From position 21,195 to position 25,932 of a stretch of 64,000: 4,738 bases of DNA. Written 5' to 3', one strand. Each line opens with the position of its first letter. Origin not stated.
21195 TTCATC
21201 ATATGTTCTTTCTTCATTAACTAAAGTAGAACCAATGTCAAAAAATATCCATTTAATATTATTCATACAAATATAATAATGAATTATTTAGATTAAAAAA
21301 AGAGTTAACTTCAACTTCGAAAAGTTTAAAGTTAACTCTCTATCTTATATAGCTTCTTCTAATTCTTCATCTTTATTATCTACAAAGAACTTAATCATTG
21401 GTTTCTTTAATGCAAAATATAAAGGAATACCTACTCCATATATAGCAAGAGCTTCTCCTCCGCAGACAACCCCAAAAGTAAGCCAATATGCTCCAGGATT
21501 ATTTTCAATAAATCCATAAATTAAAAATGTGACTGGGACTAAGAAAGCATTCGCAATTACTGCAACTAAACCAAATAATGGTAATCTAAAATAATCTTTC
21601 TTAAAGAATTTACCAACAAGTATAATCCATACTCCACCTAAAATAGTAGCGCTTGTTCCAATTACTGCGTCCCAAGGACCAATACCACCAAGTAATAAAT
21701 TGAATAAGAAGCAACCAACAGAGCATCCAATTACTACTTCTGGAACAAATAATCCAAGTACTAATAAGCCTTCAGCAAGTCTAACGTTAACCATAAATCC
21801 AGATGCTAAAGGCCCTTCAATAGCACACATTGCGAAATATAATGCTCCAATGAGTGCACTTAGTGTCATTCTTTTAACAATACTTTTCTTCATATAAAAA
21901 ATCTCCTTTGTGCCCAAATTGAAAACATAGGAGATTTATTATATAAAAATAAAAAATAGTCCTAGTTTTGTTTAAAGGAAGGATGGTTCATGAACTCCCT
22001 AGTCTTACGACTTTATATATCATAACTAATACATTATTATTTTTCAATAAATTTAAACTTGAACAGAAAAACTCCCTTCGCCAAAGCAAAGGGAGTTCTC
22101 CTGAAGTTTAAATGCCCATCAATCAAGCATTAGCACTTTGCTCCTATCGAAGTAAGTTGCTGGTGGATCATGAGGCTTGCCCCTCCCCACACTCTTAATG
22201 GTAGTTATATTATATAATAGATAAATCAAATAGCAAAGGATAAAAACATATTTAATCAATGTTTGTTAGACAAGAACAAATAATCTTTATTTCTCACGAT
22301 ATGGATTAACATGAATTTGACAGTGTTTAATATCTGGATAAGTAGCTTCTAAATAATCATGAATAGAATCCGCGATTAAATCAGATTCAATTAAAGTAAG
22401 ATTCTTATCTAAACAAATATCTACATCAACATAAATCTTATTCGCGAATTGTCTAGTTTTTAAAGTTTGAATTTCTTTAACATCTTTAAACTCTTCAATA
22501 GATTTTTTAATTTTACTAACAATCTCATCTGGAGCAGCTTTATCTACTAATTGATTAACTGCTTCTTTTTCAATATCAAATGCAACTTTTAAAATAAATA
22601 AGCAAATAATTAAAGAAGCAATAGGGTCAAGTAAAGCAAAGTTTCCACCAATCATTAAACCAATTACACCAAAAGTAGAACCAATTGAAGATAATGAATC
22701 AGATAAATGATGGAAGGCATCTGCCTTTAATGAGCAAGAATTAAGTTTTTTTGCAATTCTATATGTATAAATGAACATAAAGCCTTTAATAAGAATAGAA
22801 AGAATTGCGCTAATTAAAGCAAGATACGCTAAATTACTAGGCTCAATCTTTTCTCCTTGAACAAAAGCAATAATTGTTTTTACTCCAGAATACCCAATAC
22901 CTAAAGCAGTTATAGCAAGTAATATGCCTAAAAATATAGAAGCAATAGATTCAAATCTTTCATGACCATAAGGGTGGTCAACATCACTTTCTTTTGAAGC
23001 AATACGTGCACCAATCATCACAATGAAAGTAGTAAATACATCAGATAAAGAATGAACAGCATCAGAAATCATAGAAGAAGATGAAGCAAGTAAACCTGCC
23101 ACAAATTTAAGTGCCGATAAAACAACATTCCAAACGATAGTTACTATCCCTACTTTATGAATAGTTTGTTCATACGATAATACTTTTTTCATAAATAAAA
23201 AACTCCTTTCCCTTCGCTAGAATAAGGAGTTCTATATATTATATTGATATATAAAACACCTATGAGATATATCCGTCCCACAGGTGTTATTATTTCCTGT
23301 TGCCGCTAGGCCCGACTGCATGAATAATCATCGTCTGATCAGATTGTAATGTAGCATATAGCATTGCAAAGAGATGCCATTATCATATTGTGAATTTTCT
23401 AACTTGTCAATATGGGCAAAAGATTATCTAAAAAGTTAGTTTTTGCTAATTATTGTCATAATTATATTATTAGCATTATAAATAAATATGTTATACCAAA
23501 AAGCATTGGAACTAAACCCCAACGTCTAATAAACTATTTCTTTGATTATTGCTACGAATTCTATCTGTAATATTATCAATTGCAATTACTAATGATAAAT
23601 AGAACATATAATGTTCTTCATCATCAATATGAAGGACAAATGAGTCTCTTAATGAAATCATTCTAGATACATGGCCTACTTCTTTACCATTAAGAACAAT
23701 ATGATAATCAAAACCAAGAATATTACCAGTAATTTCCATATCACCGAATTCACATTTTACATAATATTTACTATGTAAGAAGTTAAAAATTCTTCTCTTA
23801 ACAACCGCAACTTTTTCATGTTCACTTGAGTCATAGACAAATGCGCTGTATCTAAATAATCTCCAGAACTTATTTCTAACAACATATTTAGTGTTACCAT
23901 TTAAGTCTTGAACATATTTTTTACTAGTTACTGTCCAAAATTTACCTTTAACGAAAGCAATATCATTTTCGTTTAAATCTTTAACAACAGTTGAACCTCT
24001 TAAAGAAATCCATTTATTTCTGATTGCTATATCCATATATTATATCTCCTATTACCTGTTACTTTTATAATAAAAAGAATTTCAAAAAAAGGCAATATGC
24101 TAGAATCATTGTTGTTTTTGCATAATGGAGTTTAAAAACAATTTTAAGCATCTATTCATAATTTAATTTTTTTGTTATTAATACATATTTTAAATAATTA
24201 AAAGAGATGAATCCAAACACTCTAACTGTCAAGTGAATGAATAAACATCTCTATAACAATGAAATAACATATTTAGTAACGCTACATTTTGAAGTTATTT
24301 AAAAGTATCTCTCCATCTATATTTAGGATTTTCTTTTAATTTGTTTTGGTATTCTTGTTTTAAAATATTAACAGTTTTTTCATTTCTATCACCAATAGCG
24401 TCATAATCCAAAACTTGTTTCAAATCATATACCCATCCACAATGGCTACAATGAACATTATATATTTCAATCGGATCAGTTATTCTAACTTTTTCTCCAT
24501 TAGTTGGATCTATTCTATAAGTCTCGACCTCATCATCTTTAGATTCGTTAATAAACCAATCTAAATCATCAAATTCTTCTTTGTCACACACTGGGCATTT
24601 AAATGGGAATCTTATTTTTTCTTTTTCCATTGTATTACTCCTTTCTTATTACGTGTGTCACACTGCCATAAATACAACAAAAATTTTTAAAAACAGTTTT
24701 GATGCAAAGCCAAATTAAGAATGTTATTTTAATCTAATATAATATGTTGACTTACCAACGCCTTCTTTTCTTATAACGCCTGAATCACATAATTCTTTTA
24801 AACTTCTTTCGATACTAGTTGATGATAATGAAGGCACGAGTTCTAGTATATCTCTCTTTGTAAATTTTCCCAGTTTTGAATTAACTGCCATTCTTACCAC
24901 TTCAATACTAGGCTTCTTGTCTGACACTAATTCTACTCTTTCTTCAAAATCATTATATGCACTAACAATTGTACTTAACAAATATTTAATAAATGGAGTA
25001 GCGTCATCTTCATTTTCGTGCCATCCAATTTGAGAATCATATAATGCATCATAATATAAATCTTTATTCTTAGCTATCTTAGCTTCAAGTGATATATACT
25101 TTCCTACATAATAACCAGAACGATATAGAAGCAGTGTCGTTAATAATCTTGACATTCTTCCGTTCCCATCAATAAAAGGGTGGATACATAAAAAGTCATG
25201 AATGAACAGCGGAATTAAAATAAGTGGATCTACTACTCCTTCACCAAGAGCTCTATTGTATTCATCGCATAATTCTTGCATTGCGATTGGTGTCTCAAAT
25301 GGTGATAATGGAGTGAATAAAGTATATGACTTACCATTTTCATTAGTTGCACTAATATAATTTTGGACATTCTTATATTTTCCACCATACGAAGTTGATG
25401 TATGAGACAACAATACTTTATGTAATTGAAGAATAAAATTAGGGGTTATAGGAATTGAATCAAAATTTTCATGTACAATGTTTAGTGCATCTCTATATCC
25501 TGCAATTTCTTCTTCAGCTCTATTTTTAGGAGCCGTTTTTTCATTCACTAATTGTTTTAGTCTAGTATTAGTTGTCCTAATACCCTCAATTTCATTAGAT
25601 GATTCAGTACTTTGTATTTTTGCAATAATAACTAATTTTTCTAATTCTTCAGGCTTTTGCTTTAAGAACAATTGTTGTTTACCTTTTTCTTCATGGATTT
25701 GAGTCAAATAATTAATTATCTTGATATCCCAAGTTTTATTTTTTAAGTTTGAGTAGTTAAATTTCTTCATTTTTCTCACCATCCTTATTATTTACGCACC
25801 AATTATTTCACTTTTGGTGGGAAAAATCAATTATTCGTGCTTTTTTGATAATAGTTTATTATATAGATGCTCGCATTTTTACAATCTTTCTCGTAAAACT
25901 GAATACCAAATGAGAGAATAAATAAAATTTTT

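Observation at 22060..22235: Independently promoted and terminated GC-rich small RNA candidate between czcD and a membrane-protein gene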

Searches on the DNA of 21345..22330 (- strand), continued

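Call 80: search_with_rna_model(model_id=R1, sources=[L034, L035, L036, L037, L038, L039], max_evalue=0.01, show_alignments=6)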
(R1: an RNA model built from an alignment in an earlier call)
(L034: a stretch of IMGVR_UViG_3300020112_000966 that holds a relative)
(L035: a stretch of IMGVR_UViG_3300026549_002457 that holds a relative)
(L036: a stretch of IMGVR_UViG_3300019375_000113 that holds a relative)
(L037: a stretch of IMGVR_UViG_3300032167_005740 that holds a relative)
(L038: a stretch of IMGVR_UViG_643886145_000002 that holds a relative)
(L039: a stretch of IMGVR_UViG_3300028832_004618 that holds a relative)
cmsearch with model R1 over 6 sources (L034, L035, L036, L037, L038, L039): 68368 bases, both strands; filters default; matches with E-value up to 0.01: 6.
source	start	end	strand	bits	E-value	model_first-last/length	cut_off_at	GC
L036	13120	13210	-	92.8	2.8e-23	1-92/92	no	0.51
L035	1035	1128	+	91.4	6.8e-23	1-92/92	no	0.5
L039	8302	8392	-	88.5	4.3e-22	1-92/92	no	0.52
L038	14396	14485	+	86.4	1.7e-21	1-92/92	no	0.44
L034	4198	4287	+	86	2.3e-21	1-92/92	no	0.5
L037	2103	2192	+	82.9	1.7e-20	1-92/92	no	0.54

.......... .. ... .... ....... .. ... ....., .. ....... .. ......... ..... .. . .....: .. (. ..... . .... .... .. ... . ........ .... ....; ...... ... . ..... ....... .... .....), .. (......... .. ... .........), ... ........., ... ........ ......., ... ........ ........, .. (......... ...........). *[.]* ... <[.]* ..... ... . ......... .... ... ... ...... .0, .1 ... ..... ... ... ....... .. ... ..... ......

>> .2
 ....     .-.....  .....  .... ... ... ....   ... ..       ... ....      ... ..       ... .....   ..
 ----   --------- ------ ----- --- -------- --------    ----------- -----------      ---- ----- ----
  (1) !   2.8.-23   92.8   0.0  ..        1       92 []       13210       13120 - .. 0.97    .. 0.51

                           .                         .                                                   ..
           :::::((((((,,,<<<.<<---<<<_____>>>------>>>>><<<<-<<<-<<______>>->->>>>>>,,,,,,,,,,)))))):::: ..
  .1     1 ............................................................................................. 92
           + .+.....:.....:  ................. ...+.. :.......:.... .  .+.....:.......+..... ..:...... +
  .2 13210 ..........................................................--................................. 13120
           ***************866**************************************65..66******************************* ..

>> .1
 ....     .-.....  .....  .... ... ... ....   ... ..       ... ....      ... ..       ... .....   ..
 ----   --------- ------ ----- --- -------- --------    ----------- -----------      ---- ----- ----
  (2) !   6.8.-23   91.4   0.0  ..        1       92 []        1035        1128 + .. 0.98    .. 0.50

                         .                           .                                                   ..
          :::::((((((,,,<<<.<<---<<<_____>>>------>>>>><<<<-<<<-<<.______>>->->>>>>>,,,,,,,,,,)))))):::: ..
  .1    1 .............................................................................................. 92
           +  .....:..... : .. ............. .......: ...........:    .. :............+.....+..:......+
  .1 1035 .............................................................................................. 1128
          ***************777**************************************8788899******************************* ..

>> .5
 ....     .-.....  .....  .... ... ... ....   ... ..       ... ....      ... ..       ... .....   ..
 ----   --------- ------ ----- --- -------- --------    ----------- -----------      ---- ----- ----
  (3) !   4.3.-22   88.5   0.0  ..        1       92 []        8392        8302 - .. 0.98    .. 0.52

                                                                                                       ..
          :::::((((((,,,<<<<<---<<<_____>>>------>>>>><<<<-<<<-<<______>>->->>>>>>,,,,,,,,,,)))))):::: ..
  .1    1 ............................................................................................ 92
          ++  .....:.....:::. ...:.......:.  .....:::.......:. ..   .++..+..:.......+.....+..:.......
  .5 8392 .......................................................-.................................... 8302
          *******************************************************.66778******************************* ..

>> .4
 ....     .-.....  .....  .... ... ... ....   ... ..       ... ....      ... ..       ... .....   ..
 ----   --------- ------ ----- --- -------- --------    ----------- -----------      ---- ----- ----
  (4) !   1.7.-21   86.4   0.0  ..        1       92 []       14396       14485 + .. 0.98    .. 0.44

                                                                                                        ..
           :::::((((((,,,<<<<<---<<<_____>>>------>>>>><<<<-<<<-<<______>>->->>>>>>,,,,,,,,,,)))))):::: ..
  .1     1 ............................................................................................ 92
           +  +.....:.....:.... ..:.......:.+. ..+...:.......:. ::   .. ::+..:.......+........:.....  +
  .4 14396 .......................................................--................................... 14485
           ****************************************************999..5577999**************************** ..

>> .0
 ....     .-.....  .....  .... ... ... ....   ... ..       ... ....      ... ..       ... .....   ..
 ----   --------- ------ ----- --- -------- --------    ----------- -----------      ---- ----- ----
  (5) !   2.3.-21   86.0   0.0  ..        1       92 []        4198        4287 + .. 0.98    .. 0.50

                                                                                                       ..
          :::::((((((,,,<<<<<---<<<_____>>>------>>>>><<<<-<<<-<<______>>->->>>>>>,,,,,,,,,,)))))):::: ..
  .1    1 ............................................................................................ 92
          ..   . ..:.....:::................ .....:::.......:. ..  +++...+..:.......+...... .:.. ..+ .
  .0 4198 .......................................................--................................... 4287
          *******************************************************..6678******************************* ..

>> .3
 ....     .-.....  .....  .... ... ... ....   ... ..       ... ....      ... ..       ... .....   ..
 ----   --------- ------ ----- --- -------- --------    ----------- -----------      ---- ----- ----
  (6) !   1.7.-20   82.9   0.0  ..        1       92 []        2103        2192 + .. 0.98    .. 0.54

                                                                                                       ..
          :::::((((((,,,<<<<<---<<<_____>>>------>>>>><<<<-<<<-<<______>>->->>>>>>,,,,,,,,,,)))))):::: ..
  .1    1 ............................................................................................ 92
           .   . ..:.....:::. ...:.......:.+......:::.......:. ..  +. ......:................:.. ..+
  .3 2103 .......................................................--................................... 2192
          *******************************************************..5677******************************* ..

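Call 86: search_with_rna_model(model_id=R1, sources=[window, L021, L022, L029, L030, L033, L034, L035, L036, L037, L038, L039], max_evalue=0.001, make_alignment=true)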
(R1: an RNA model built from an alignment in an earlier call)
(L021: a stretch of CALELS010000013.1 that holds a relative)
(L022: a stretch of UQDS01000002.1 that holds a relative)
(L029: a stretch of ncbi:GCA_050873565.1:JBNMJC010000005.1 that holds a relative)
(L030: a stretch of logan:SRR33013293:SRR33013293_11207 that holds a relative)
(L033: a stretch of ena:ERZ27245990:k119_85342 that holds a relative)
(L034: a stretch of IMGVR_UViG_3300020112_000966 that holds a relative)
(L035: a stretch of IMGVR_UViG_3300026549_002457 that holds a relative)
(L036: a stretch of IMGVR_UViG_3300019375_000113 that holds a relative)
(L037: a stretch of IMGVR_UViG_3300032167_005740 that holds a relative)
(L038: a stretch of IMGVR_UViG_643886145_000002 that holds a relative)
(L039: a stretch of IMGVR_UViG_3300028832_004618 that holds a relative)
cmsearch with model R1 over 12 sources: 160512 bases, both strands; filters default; matches with E-value up to 0.001: 12.
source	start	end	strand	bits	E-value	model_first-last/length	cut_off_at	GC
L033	1342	1433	+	109.9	1.1e-27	1-92/92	no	0.49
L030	1347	1438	+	109.8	1.2e-27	1-92/92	no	0.47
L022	3129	3219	+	107.6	4.8e-27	1-92/92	no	0.48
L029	1343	1438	+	103.5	6.6e-26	1-92/92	no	0.5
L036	13120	13210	-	92.8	6.6e-23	1-92/92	no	0.51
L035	1035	1128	+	91.4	1.6e-22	1-92/92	no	0.5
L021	2935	3023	-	90.5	2.8e-22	1-92/92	no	0.48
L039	8302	8392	-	88.5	1e-21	1-92/92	no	0.52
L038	14396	14485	+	86.4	4e-21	1-92/92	no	0.44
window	22112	22206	-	86.3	4.4e-21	1-92/92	no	0.47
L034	4198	4287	+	86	5.3e-21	1-92/92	no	0.5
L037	2103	2192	+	82.9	3.9e-20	1-92/92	no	0.54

Alignment A4: 12 matches aligned to the model, 97 columns, each read 5' to 3' on its own strand. Consensus structure (alignment columns), stored with it:
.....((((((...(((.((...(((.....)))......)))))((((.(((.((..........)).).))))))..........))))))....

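Call 90: search_dna_similar(query=window:22105-22210:-, collection=phages, mode=distant, max_evalue=0.01, max_rows=25)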
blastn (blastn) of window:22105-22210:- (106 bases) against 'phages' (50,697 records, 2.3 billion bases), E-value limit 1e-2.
No match.

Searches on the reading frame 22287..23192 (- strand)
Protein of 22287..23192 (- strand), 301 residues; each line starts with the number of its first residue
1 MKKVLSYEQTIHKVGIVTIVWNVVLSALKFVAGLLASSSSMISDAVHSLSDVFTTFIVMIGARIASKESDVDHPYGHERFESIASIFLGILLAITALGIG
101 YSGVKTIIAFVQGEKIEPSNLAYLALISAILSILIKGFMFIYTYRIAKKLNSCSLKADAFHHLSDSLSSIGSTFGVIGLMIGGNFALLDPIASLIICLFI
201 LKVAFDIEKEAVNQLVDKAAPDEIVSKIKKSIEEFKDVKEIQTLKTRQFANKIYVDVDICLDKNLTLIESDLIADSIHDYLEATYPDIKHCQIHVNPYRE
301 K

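Call 7: search_protein_families(library=pfam, proteins=[window:22287-23192:-])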
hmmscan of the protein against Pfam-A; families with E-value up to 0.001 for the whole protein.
window:22287-23192:- (301 aa): 2 families
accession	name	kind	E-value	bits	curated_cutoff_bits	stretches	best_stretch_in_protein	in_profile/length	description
PF01545.26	Cation_efflux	-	3.7e-46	157.8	26.6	1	16-216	2-198/198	Cation efflux family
PF16916.11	ZT_dimer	-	3.4e-19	69.1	26.7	1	221-298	2-78/78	Dimerisation domain of Zinc Transporter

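Call 8: search_protein_families(library=ncbifam, proteins=[window:22287-23192:-])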
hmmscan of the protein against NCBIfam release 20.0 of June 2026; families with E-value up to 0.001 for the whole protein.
window:22287-23192:- (301 aa): 10 families
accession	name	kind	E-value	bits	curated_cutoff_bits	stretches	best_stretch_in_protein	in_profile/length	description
TIGR01297.1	CDF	superfamily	5.9e-66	222.6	82.35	1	13-299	3-284/285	cation diffusion facilitator family transporter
NF033615.1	CDF_MamM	equivalog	1e-50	172.6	350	1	11-298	8-289/290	magnetosome biogenesis CDF transporter MamM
NF033616.1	CDF_MamB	equivalog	4.8e-50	170.6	350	1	14-297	8-283/284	magnetosome biogenesis CDF transporter MamB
NF052621.1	MngEfTpMntE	equivalog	1.5e-35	123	500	1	13-298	4-282/293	manganese efflux transporter MntE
NF052602.1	Zn_efflux_Cdf31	equivalog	7.2e-35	120.8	460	1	8-298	3-290/299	CDF family zinc efflux transporter Cdf31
NF050169.1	CatEfflxFieF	equivalog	8.4e-34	117.1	420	1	18-297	11-281/282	cation efflux pump FieF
NF007064.0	PRK09509.1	equivalog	3.3e-29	101.8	447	1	6-297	4-286/300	CDF family cation-efflux transporter FieF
NF040994.1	MamV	equivalog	1.4e-25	90.1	500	1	24-297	23-287/319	CDF transporter MamV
NF002923.0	PRK03557.1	equivalog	3e-22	79.3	408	1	25-295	31-289/313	CDF family zinc transporter ZitB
NF033827.1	CDF_efflux_DmeF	equivalog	1.8e-09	37.4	250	1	154-245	177-265/309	CDF family Co(II)/Ni(II) efflux transporter DmeF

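Call 44: find_homologous_proteins(query=window:22287-23192:-, max_evalue=1e-60)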
Query window:22287-23192:- (301 aa): 3661 proteins with E <= 1e-60 among 8000 candidates; the best 120 are listed.
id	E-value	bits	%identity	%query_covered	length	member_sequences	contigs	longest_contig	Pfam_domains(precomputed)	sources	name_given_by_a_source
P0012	1.0e-185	634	100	100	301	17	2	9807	PF16916.12,PF01545.27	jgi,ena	jgi:cation diffusion facilitator family transporter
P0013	2.5e-132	459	71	100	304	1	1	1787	PF16916.12,PF01545.27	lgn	-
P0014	4.9e-116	405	65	100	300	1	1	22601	PF16916.12,PF01545.27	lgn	-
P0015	1.3e-106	375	57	98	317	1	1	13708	PF16916.12,PF01545.27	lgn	-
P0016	3.6e-106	373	59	99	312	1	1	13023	PF16916.12,PF01545.27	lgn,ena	-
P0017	5.7e-103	363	56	98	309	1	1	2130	PF16916.12,PF01545.27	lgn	-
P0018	5.2e-102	359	57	97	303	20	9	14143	PF16916.12,PF01545.27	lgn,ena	-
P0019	5.2e-102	359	58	98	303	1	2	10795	PF16916.12,PF01545.27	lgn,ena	-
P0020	1.8e-100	354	56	98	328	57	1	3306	PF16916.12,PF01545.27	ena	-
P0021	3.2e-100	354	55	99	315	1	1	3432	PF16916.12,PF01545.27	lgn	-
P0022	5.3e-100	353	57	99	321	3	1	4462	PF16916.12,PF01545.27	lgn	-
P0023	1.2e-99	352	54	98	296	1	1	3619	PF16916.12,PF01545.27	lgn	-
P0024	1.2e-99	352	58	99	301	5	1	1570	PF16916.12,PF01545.27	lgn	-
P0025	2.7e-99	350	55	98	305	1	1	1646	PF16916.12,PF01545.27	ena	-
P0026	6.6e-99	349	55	98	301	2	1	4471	PF16916.12,PF01545.27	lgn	-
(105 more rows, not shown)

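Call 45: find_encoding_contigs(protein=P0014, flank=4000, max_places=2)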
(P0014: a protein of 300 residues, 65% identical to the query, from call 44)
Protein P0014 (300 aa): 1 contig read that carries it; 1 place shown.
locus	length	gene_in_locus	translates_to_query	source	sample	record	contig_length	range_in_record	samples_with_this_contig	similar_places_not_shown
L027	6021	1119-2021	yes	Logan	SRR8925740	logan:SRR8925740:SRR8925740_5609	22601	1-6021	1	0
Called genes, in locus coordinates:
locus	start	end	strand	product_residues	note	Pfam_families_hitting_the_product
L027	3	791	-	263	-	?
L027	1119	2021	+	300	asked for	PF01545:Cation_efflux, PF16916:ZT_dimer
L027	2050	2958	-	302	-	PF10988:DUF2807, PF13349:DUF4097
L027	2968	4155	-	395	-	PF01381:HTH_3, PF12844:HTH_19 (weak), PF13443:HTH_26 (weak), PF13560:HTH_31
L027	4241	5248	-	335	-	PF13306:LRR_5, PF13855:LRR_8 (faint), PF13306:LRR_5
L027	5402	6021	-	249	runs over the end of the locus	PF14808:TMEM164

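Call 46: find_encoding_contigs(protein=P0013, flank=2000, max_places=2)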
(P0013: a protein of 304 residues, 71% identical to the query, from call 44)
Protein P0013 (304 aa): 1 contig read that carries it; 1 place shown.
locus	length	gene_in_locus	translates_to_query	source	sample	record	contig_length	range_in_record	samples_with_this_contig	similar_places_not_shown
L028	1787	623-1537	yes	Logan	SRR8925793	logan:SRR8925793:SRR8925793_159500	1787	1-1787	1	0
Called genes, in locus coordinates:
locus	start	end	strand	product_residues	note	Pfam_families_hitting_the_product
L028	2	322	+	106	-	?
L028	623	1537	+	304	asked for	PF01545:Cation_efflux, PF16916:ZT_dimer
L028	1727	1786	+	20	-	?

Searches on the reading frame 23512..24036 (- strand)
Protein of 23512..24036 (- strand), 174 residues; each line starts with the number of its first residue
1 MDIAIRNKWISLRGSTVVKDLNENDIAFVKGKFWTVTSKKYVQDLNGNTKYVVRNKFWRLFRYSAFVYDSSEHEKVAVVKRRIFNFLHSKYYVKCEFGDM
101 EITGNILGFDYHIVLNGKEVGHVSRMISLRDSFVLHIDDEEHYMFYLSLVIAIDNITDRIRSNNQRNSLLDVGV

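Call 7: search_protein_families(library=pfam, proteins=[window:23512-24036:-])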
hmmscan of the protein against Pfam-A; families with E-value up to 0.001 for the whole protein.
window:23512-24036:- (174 aa): 1 family
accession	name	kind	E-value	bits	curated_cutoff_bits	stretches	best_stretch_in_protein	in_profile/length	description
PF04525.18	LOR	-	3.2e-08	33.8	24.5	1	12-151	25-186/187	LURP-one-related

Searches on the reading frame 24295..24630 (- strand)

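Call 84: search_protein_families(library=pfam, proteins=[window:24295-24630:-], max_evalue=0.01)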
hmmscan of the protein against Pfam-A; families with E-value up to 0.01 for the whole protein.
window:24295-24630:- (111 aa): 2 families
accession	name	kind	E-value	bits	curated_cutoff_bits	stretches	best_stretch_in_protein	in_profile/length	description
PF14206.11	Cys_rich_CPCC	-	0.0033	17.6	24.5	0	60-95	20-55/75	Cysteine-rich CPCC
PF00301.25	Rubredoxin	-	0.0091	16.5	23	0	59-70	2-13/47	Rubredoxin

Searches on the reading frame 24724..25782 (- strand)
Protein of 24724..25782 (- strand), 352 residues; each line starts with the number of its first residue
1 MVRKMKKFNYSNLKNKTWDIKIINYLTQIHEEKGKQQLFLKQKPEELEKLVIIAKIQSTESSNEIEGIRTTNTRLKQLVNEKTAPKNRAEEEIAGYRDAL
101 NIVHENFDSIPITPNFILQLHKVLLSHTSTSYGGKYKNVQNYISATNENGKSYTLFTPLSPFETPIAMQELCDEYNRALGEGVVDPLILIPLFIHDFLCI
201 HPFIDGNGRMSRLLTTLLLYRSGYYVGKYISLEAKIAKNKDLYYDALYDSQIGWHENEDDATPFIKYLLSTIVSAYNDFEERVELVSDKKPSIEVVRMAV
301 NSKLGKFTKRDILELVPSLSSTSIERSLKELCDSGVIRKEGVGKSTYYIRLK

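Call 84: search_protein_families(library=pfam, proteins=[window:24724-25782:-], max_evalue=0.01)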
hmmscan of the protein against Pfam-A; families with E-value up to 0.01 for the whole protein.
window:24724-25782:- (352 aa): 3 families
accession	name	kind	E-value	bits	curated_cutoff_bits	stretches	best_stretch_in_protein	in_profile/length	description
PF02661.23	Fic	-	1.4e-17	64.7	24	1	111-219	1-93/93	Fic/DOC family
PF13784.11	Fic_N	-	3.6e-05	24.1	26.7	1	60-101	37-78/82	Fic/DOC family N-terminal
PF03962.21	Mnd1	-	0.0061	17.2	23.5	0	307-348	12-56/60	Mnd1 HTH domain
